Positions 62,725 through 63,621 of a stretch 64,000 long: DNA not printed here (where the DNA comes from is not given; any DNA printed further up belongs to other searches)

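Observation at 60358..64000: Two-component cluster with duplicated soluble HK cores and a CheX-like-domain/histidine-kinase fusion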

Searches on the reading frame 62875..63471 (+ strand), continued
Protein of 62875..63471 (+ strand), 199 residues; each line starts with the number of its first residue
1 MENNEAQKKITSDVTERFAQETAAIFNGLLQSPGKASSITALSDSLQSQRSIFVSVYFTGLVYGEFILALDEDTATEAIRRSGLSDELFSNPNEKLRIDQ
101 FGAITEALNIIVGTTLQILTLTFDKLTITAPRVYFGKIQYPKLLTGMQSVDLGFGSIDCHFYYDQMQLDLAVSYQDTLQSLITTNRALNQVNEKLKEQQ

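Call 44: find_encoding_contigs(protein=P0021, flank=6000, max_places=2)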
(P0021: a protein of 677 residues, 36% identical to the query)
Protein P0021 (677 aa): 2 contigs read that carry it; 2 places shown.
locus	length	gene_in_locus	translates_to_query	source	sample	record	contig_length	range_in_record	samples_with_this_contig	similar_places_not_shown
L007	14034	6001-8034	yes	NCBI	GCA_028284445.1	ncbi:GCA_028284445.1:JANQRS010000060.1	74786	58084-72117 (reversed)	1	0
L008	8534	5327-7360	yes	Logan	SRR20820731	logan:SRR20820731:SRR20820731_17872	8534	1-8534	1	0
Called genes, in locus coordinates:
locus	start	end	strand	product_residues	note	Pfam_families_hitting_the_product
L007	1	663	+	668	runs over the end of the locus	PF04879:Molybdop_Fe4S4, PF00384:Molybdopterin, PF01568:Molydop_binding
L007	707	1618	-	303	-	PF04116:FA_hydroxylase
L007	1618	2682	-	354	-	-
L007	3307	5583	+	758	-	PF17152:CHASE8, PF00672:HAMP, PF01627:Hpt, PF02518:HATPase_c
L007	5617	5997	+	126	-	PF00072:Response_reg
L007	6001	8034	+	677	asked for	PF13690:CheX, PF02518:HATPase_c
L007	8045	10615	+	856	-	PF13690:CheX (faint), PF00989:PAS (weak), PF08448:PAS_4, PF13426:PAS_9, PF08447:PAS_3 (faint), PF00512:HisKA, PF02518:HATPase_c, PF00072:Response_reg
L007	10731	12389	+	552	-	PF00149:Metallophos, PF02872:5_nucleotid_C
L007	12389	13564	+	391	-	PF01969:Ni_insertion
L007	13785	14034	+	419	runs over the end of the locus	-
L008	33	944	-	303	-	PF04116:FA_hydroxylase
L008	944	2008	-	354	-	-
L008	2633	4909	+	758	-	PF17152:CHASE8, PF00672:HAMP, PF01627:Hpt, PF02518:HATPase_c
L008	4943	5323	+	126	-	PF00072:Response_reg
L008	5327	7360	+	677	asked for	PF13690:CheX, PF02518:HATPase_c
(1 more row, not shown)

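Call 45: find_encoding_contigs(protein=P0001, flank=6000, max_places=2)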
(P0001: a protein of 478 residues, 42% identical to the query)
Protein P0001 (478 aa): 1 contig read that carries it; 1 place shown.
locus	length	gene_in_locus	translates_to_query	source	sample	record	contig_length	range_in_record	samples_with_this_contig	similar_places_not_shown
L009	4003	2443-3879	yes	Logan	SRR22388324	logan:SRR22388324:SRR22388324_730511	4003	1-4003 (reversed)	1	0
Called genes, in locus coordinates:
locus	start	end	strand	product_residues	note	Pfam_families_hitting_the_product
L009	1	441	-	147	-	?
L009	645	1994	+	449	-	PF00072:Response_reg, PF01966:HD, PF13487:HD_5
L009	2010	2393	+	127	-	PF00072:Response_reg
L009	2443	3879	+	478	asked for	PF13690:CheX, PF02518:HATPase_c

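Call 46: find_encoding_contigs(protein=P0134, flank=6000, max_places=2)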
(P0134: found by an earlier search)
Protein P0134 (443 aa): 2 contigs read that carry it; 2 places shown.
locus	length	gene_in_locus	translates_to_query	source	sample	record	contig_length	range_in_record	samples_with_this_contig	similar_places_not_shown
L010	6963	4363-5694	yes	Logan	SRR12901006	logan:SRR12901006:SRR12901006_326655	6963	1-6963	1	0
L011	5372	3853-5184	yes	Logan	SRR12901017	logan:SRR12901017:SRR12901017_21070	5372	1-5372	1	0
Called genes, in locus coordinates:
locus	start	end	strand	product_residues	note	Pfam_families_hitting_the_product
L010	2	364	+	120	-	?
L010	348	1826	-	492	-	PF13091:PLDc_2, PF00614:PLDc (faint), PF13091:PLDc_2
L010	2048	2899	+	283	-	-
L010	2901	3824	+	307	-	-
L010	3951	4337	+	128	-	PF00072:Response_reg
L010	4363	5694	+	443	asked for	PF13690:CheX (faint), PF00512:HisKA, PF02518:HATPase_c, PF14501:HATPase_c_5 (weak)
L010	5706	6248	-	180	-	PF08712:Nfu_N, PF01106:NifU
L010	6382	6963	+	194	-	?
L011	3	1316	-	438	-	?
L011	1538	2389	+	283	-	-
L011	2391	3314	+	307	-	-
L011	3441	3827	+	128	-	PF00072:Response_reg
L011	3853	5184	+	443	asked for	PF13690:CheX (faint), PF00512:HisKA, PF02518:HATPase_c, PF14501:HATPase_c_5 (weak)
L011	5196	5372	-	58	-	?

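Call 47: predict_structure(alignment_id=A3)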
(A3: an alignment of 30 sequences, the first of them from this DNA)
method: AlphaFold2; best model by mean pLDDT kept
length: 192 residues; sequences in the alignment: 30
mean_pLDDT: 91.7   pTM: 0.82
mean pLDDT of the five models: 91.7, 90.8, 90.4, 90.0, 89.5
residues with pLDDT >= 90: 155; 70-90: 27; 50-70: 10; < 50: 0
segments of 3 or more residues with pLDDT < 50: none
pLDDT, mean of each block of 10 residues (from residue 1): 90 98 96 95 96 96 96 94 77 80 95 95 94 94 97 98 79 78 94 87
secondary structure, 60 per line:
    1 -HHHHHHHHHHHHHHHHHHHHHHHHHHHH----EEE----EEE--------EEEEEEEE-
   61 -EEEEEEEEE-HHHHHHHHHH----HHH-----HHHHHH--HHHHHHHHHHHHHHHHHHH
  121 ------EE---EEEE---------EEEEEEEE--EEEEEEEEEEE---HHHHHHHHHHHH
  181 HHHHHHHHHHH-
elements in order: H2-29 E34-36 E41-43 E52-59 E62-70 H72-81 H94-99 H102-120 E132-135 E145-152 E155-165 H169-191

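Call 50: fold_search(model_id=the predicted structure, library=pdb)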
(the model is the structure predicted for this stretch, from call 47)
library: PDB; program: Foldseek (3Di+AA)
matches with E <= 10: 368; with E <= 0.001: 35
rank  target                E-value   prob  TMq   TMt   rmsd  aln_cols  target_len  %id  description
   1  3h4y                  2.2e-11  1.00  0.65  0.79   3.1       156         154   15  Crystal structure of putative chemotaxis protein (YP_009526.1) from DESULFOVIBRIO VULGARIS HILDENBOROUGH at 1.55 A resol (released 2009-05-05)
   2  1xko_A                3.9e-11  1.00  0.58  0.72   3.8       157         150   15  Structure of Thermotoga maritima CheX (released 2004-12-07)
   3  3hm4_A                8.4e-11  1.00  0.64  0.78   3.4       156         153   14  CRYSTAL STRUCTURE OF A CHEMOTAXIS PROTEIN CHEX (DDE_0281) FROM DESULFOVIBRIO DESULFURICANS SUBSP. AT 1.30 A RESOLUTION (released 2009-06-23)
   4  1squ_B                1.2e-10  1.00  0.61  0.74   3.2       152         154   16  Structural Genomics, Crystal structure of the CheX protein from Thermotoga maritima (released 2004-05-04)
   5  3hm4_B                2.7e-10  1.00  0.63  0.78   3.8       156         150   13  CRYSTAL STRUCTURE OF A CHEMOTAXIS PROTEIN CHEX (DDE_0281) FROM DESULFOVIBRIO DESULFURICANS SUBSP. AT 1.30 A RESOLUTION (released 2009-06-23)
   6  1xko_B                2.7e-10  1.00  0.61  0.72   3.1       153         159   17  Structure of Thermotoga maritima CheX (released 2004-12-07)
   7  3iic_A                3.0e-10  1.00  0.61  0.75   3.3       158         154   13  Crystal structure of CheC-like superfamily protein (YP_001095400.1) from Shewanella SP. PV-4 at 2.13 A resolution (released 2009-08-18)
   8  6vpw_A                3.7e-10  1.00  0.63  0.78   3.3       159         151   13  1.90 Angstrom Resolution Crystal Structure Chemotaxis protein CheX from Vibrio vulnificus (released 2021-02-10)
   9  1squ_A                7.4e-10  1.00  0.63  0.78   2.9       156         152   16  Structural Genomics, Crystal structure of the CheX protein from Thermotoga maritima (released 2004-05-04)
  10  3h2d_B                5.1e-09  1.00  0.61  0.74   3.3       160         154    9  Crystal structure of a chemotactic chec-like protein (so_3915) from shewanella oneidensis mr-1 at 1.86 A resolution (released 2009-04-28)
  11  6vpw_B                6.2e-09  1.00  0.58  0.72   4.4       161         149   13  1.90 Angstrom Resolution Crystal Structure Chemotaxis protein CheX from Vibrio vulnificus (released 2021-02-10)
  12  3hzh_B                3.1e-08  1.00  0.58  0.71   4.7       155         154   19  Crystal structure of the CheX-CheY-BeF3-Mg+2 complex from Borrelia burgdorferi (released 2010-02-16)
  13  3h2d_A                5.9e-08  1.00  0.56  0.68   4.3       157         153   10  Crystal structure of a chemotactic chec-like protein (so_3915) from shewanella oneidensis mr-1 at 1.86 A resolution (released 2009-04-28)
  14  4hyn_B                9.2e-08  1.00  0.56  0.55   5.1       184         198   15  X-ray crystal structure of Thermotoga maritima FliY (released 2013-04-03)
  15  2f9z_A                2.0e-07  1.00  0.54  0.54   4.6       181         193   13  Complex between the chemotaxis deamidase CheD and the chemotaxis phosphatase CheC from Thermotoga maritima (released 2006-06-06)
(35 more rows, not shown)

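Call 53: find_related_loci(query=A4, collection=metagenome_contigs, flank=6000)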
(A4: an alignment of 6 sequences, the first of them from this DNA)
Query A4 (192 aa) in metagenome_contigs; peptide patterns used: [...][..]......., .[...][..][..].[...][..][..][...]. (x = any residue, [..] = any of these).
94 stretches matched a pattern; 14 encode a relative of the query (tblastn E <= 1e-3); 14 distinct loci.
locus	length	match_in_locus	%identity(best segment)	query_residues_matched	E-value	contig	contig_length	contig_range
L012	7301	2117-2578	43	41-192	2e-37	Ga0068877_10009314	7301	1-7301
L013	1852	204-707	39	16-189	6e-37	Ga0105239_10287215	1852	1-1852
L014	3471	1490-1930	43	43-192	6e-36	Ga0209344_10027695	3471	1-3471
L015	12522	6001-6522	37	13-188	3e-35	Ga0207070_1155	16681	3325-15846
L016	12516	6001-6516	37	15-188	7e-35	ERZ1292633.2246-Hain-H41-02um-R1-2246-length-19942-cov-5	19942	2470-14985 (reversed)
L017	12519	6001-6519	34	12-192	2e-33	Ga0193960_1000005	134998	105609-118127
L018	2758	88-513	39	43-192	3e-32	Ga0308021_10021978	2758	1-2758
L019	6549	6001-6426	38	43-192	2e-31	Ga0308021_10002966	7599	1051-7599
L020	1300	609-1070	36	32-192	6e-30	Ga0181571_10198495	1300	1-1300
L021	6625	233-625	41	52-188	3e-28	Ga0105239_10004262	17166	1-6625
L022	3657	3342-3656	38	49-159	9e-20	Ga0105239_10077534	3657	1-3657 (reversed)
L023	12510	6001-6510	30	14-176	2e-19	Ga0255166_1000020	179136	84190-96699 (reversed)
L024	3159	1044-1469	30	55-187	6e-14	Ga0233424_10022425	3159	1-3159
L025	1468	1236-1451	38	4-75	6e-12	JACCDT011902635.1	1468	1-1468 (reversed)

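Call 58: search_protein_families(library=pfam, proteins=[L016:4493-5437:+, L016:3624-4487:+, L016:7947-8870:+, L016:8867-10351:+, L017:4218-5099:+, L017:7766-8881:+, L019:4101-5138:+, L021:1446-2798:+, L021:2834-4015:+, L012:149-1348:-], max_evalue=0.0001)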
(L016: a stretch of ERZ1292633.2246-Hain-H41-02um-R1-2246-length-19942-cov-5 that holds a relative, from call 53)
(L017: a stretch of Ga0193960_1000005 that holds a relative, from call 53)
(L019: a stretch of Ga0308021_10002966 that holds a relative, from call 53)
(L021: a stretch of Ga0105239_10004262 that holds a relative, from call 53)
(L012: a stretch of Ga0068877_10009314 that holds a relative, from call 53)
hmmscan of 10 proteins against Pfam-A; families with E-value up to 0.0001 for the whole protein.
L016:4493-5437:+ (314 aa): 0 families

L016:3624-4487:+ (287 aa): 0 families

L016:7947-8870:+ (307 aa): 1 family
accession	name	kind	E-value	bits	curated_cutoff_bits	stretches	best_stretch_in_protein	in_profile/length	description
PF01791.15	DeoC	-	1.2e-34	120.3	23.8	1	39-286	2-229/229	DeoC/LacD family aldolase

L016:8867-10351:+ (494 aa): 3 families
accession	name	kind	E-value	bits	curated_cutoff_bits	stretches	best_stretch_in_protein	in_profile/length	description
PF00152.25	tRNA-synt_2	-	2.7e-89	299.7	25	1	153-488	2-307/308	tRNA synthetases class II (D, K and N)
PF01336.31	tRNA_anti-codon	-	2.6e-15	56.5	27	1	60-135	2-74/75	OB-fold nucleic acid binding domain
PF01409.25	tRNA-synt_2d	-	2.4e-06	27.6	19.8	0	244-313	104-172/246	tRNA synthetases class II core domain (F)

L017:4218-5099:+ (293 aa): 5 families
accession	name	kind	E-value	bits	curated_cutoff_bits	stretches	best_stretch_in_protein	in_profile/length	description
PF12146.15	Hydrolase_4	-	2.2e-17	63.6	27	1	67-184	2-125/239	Serine aminopeptidase, S33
PF02129.25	Peptidase_S15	-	4.4e-10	40.1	23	1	85-164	41-120/262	X-Pro dipeptidyl-peptidase (S15 family)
PF00561.26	Abhydrolase_1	-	9.2e-10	39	25.8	1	71-157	2-87/245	alpha/beta hydrolase fold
PF12697.13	Abhydrolase_6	-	2.1e-07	32.3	26.3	1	72-177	1-94/217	Alpha/beta hydrolase family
PF10142.15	PhoPQ_related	-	3.7e-06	26.3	20.3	1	209-287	249-324/367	PhoPQ-activated pathogenicity-related protein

L017:7766-8881:+ (371 aa): 2 families
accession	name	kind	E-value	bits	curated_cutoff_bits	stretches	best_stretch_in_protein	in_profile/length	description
PF00535.33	Glycos_transf_2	-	1.1e-30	107.2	23.3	1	23-184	1-164/168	Glycosyl transferase family 2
PF10111.15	Glyco_tranf_2_2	-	1.9e-13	51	27.3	1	23-122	1-104/276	Glycosyltransferase like family 2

L019:4101-5138:+ (345 aa): 1 family
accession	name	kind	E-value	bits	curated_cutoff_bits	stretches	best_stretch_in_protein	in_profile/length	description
PF02253.21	PLA1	-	2.1e-96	322.9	27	1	80-341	2-257/257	Phospholipase A1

L021:1446-2798:+ (450 aa): 3 families
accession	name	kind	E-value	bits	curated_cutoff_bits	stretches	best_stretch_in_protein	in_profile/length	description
PF02518.31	HATPase_c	-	1.9e-22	80.2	26.4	1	336-441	4-110/111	Histidine kinase-, DNA gyrase B-, and HSP90-like ATPase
PF00512.31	HisKA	-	2e-09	37.8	26.9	1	221-288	2-64/66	His Kinase A (phospho-acceptor) domain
PF14501.12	HATPase_c_5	-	2.2e-05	24.7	22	1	335-436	3-99/102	GHKL domain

L021:2834-4015:+ (393 aa): 0 families

L012:149-1348:- (399 aa): 3 families
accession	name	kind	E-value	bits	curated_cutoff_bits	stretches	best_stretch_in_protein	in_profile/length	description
PF08668.18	HDOD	-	1.7e-54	184.7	22.9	1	140-337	1-196/196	HDOD domain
PF00072.30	Response_reg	-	2.6e-22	79.5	30.2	1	5-115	1-110/111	Response regulator receiver domain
PF01966.28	HD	-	7.3e-10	39.6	22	1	235-341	2-92/116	HD domain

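Call 73: find_encoding_contigs(protein=P0089, flank=5000, max_places=2)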
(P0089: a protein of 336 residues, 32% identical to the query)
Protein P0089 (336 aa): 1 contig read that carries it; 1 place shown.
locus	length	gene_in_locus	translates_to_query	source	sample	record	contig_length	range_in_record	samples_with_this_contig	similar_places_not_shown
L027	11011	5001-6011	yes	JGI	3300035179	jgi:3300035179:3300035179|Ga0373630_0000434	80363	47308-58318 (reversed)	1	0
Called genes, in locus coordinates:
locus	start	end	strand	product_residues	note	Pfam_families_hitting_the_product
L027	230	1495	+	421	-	PF07228:SpoIIE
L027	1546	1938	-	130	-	PF00072:Response_reg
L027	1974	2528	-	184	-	-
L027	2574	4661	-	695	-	PF08668:HDOD, PF01966:HD (faint)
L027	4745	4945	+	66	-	-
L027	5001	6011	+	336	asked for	PF00990:GGDEF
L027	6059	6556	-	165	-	-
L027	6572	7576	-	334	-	PF04392:ABC_sub_bind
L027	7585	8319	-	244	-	-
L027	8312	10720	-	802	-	PF00672:HAMP, PF01627:Hpt, PF02518:HATPase_c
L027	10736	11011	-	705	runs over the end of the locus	PF01627:Hpt, PF02518:HATPase_c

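Call 74: find_encoding_contigs(protein=P0097, flank=5000, max_places=2)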
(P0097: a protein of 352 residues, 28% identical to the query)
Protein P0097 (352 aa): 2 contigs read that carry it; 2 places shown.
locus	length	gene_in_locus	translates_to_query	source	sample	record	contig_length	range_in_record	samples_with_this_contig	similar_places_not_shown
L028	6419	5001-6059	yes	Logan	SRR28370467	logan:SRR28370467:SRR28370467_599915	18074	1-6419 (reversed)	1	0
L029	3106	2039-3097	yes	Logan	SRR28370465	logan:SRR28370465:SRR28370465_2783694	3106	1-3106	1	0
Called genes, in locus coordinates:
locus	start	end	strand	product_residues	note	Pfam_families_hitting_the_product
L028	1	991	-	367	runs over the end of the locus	-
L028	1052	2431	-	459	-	-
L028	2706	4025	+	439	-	PF25852:DUF6242_C (faint), PF02012:BNR (faint), PF15902:Sortilin-Vps10 (weak)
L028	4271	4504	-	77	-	-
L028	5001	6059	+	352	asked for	PF00990:GGDEF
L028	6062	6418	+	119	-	?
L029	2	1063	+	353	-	?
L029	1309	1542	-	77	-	-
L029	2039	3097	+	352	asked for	PF00990:GGDEF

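Call 75: find_encoding_contigs(protein=P0101, flank=5000, max_places=2)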
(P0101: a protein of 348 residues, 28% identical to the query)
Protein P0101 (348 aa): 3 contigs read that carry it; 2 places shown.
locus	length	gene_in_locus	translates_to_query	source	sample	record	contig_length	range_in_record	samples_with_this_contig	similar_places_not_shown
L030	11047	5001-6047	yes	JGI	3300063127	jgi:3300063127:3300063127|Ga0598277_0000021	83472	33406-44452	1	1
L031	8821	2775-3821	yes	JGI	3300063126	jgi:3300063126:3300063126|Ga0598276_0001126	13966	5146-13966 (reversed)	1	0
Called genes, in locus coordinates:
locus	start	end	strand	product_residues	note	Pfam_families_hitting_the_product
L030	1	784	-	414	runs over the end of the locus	PF00072:Response_reg, PF07228:SpoIIE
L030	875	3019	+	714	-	PF00456:Transketolase_N, PF02779:Transket_pyr, PF22613:Transketolase_C_1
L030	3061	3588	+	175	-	PF12850:Metallophos_2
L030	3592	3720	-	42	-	-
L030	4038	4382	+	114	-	-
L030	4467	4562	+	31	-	-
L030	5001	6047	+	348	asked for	PF13690:CheX (faint), PF00990:GGDEF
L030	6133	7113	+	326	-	-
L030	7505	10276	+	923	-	PF03781:FGE-sulfatase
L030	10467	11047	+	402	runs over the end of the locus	PF02706:Wzz (weak), PF13807:GNVR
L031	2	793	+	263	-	?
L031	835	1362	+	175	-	PF12850:Metallophos_2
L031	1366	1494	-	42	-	-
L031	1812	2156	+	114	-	-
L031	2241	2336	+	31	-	-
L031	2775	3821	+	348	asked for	PF13690:CheX (faint), PF00990:GGDEF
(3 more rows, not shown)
